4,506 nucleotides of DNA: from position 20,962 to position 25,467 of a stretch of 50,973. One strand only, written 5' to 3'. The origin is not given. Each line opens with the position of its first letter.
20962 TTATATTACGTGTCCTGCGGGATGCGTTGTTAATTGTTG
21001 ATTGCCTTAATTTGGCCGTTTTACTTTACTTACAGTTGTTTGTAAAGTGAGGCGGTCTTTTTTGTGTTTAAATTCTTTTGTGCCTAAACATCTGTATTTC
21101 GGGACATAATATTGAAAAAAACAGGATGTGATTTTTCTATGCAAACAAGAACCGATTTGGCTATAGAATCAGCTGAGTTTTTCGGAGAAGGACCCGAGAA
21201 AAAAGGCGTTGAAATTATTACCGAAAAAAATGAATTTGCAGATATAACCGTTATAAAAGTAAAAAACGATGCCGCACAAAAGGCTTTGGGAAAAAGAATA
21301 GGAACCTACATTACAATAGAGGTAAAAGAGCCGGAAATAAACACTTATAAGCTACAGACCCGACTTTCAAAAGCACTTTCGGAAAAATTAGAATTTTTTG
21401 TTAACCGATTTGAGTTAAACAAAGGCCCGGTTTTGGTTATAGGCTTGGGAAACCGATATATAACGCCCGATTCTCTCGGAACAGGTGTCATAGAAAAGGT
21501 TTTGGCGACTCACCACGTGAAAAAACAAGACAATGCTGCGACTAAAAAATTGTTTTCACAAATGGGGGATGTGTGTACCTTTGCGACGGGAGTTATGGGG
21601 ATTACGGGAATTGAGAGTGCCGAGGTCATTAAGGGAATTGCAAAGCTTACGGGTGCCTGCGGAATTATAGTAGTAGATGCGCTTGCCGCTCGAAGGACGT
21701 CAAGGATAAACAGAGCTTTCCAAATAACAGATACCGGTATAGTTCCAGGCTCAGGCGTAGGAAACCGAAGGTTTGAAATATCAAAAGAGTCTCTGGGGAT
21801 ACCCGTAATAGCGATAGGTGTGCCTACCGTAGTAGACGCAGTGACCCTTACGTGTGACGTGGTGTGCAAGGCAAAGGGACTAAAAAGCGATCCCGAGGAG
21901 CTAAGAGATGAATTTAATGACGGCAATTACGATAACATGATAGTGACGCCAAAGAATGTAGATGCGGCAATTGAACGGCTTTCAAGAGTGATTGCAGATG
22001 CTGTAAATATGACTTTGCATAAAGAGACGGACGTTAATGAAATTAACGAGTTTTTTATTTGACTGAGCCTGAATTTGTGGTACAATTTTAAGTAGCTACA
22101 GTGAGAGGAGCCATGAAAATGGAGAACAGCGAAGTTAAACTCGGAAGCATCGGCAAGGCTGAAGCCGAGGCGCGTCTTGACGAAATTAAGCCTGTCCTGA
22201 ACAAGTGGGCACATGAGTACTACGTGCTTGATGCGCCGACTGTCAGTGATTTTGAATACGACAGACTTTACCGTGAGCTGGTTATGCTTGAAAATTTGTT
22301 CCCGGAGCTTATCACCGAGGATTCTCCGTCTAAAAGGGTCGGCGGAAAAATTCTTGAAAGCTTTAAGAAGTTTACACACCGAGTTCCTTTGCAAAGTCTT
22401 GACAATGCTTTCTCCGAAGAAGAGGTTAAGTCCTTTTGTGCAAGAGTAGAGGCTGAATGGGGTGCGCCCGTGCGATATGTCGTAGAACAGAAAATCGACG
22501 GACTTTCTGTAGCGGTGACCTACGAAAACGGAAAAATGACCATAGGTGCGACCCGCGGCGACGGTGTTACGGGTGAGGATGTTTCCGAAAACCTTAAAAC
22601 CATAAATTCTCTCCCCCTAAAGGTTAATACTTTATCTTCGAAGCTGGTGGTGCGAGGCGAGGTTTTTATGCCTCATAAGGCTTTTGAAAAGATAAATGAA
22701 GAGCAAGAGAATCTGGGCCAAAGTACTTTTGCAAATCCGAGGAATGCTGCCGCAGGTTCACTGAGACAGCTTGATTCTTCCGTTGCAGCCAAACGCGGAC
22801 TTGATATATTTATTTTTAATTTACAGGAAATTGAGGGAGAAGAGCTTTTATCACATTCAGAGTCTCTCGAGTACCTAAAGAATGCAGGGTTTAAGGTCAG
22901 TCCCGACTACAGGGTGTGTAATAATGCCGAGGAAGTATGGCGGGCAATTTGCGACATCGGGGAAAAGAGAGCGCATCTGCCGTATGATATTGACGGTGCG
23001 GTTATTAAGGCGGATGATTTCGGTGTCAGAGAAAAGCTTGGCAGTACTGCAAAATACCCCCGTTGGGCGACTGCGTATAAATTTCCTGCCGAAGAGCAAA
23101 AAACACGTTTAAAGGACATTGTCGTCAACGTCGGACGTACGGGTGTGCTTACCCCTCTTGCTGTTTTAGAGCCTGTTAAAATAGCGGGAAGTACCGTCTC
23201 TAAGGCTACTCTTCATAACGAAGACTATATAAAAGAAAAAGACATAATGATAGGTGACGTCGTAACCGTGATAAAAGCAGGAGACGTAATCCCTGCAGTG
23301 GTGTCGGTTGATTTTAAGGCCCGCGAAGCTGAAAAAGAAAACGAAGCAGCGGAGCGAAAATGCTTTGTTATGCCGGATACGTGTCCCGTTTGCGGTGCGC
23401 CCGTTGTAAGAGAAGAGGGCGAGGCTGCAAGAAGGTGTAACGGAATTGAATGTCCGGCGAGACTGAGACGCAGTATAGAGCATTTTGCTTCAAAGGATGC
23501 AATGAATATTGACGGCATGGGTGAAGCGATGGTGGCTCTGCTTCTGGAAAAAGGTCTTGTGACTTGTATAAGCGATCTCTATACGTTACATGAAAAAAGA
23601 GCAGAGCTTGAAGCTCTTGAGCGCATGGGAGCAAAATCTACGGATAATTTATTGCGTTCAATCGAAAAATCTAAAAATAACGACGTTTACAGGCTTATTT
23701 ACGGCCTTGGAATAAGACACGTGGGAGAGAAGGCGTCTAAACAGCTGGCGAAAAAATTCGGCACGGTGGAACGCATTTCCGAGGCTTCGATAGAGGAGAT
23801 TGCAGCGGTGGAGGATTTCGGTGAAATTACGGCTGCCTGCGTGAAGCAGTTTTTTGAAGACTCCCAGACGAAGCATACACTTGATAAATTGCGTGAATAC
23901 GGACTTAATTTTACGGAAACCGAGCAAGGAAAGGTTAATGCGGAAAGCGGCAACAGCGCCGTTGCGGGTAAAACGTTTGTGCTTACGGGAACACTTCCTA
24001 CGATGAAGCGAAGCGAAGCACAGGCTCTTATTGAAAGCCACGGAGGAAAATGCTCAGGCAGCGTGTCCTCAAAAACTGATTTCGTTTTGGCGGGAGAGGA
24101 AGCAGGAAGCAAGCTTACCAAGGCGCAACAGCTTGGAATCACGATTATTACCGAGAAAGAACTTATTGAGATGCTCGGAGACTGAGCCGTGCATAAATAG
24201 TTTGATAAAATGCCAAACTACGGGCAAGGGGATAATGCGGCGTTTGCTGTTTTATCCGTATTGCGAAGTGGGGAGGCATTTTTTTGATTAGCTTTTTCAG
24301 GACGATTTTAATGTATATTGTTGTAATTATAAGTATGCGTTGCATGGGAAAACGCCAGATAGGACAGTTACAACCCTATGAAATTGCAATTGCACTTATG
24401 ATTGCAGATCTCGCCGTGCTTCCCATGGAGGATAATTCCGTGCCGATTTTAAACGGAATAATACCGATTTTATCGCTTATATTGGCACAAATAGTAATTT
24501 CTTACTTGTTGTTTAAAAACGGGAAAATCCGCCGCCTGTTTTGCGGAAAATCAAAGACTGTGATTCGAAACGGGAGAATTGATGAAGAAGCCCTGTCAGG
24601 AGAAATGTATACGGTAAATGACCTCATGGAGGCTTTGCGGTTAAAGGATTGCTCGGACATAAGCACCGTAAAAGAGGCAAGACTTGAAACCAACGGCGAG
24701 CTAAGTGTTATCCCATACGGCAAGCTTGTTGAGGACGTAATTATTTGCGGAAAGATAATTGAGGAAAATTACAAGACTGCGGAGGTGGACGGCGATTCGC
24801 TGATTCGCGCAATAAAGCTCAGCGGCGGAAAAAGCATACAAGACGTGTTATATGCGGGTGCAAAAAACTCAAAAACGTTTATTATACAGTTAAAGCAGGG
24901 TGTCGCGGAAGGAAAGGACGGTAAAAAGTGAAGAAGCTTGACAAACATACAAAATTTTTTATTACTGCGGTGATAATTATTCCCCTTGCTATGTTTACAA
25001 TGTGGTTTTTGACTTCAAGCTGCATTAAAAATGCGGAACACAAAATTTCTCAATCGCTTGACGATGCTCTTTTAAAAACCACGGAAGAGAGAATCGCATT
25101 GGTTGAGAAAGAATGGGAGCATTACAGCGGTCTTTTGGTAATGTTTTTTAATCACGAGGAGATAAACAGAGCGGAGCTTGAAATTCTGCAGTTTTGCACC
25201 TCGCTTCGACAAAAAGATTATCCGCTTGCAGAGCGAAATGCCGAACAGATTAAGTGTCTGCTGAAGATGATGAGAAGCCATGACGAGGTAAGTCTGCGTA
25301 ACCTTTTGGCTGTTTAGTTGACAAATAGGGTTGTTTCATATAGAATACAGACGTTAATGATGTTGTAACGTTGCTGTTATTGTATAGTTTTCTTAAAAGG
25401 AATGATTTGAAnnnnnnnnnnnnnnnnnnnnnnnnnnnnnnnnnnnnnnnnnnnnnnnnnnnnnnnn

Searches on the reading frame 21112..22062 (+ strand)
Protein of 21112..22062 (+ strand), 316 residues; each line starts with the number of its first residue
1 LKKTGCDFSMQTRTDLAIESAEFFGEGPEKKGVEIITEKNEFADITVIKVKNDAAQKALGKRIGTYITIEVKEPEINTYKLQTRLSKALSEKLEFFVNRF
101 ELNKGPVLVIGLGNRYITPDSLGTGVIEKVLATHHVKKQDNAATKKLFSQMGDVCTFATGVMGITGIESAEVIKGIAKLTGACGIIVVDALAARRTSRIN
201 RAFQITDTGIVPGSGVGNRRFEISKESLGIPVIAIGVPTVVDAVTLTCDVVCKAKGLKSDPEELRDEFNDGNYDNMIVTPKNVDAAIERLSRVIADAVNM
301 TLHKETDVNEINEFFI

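Call 9: search_protein_families(library=pfam, proteins=[window:21112-22062:+], max_evalue=0.001)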
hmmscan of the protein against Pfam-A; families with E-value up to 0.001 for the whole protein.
window:21112-22062:+ (316 aa): 1 family
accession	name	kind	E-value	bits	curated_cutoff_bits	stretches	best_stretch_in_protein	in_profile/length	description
PF03418.19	Peptidase_A25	-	5e-68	230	27.8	2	28-251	19-239/353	Germination protease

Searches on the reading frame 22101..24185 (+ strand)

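Call 8: search_protein_families(library=pfam, proteins=[window:22101-24185:+], max_evalue=0.001)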
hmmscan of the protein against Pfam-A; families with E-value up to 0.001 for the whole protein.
window:22101-24185:+ (694 aa): 11 families
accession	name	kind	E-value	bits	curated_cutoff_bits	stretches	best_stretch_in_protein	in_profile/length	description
PF01653.23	DNA_ligase_aden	-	3.9e-92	308.8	27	1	87-331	3-253/253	NAD-dependent DNA ligase adenylation domain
PF03120.22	DNA_ligase_OB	-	6.3e-33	112.9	32.9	1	334-411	1-78/79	NAD-dependent DNA ligase OB-fold domain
PF12826.13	HHH_2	-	2.9e-21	75.8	27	1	531-592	1-62/64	Helix-hairpin-helix motif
PF00533.33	BRCT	-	1.1e-17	64.5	21.3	1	622-691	7-77/78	BRCA1 C Terminus (BRCT) domain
PF14520.12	HHH_5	-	1.4e-11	45.1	27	1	536-579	5-49/57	Helix-hairpin-helix domain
PF03119.21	DNA_ligase_ZBD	-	3.6e-10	40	25.8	1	427-453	1-27/27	NAD-dependent DNA ligase C4 zinc finger domain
PF12738.14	PTCB-BRCT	-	2.7e-08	34.1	22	1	633-684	9-60/63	twin BRCT domain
PF16589.12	BRCT_2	-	1.9e-05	25.3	27.3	1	623-685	5-67/86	BRCT domain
PF22745.1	Nlig-Ia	-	6.7e-05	23.9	27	1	40-72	20-52/92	DNA ligase-like, N-terminal NAD+-binding domain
PF09414.15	RNA_ligase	-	0.00018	22.2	27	1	125-274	2-132/171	RNA ligase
PF09297.16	Zn_ribbon_NUD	-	0.00047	20.2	24.8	0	428-447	6-25/32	NADH pyrophosphatase zinc ribbon domain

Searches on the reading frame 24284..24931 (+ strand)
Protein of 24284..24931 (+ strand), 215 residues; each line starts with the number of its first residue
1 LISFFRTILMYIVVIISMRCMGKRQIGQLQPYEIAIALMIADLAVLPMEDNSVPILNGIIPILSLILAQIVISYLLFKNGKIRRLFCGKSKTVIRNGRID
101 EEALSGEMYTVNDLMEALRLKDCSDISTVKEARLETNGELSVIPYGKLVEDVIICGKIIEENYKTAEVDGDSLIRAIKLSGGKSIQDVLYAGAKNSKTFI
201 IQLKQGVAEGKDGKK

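Call 8: search_protein_families(library=pfam, proteins=[window:24284-24931:+], max_evalue=0.001)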
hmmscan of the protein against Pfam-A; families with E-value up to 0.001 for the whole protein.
window:24284-24931:+ (215 aa): 1 family
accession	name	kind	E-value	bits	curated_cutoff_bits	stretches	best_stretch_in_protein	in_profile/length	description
PF04239.17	DUF421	-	1e-24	86.9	23.6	1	78-191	2-126/129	YetF C-terminal domain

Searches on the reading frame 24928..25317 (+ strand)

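Call 8: search_protein_families(library=pfam, proteins=[window:24928-25317:+], max_evalue=0.001)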
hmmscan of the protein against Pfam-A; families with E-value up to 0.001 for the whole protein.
window:24928-25317:+ (129 aa): 1 family
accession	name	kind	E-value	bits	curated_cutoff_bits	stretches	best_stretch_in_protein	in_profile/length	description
PF14276.11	DUF4363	-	2.5e-11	43.9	27.5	1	35-125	16-106/107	Domain of unknown function (DUF4363)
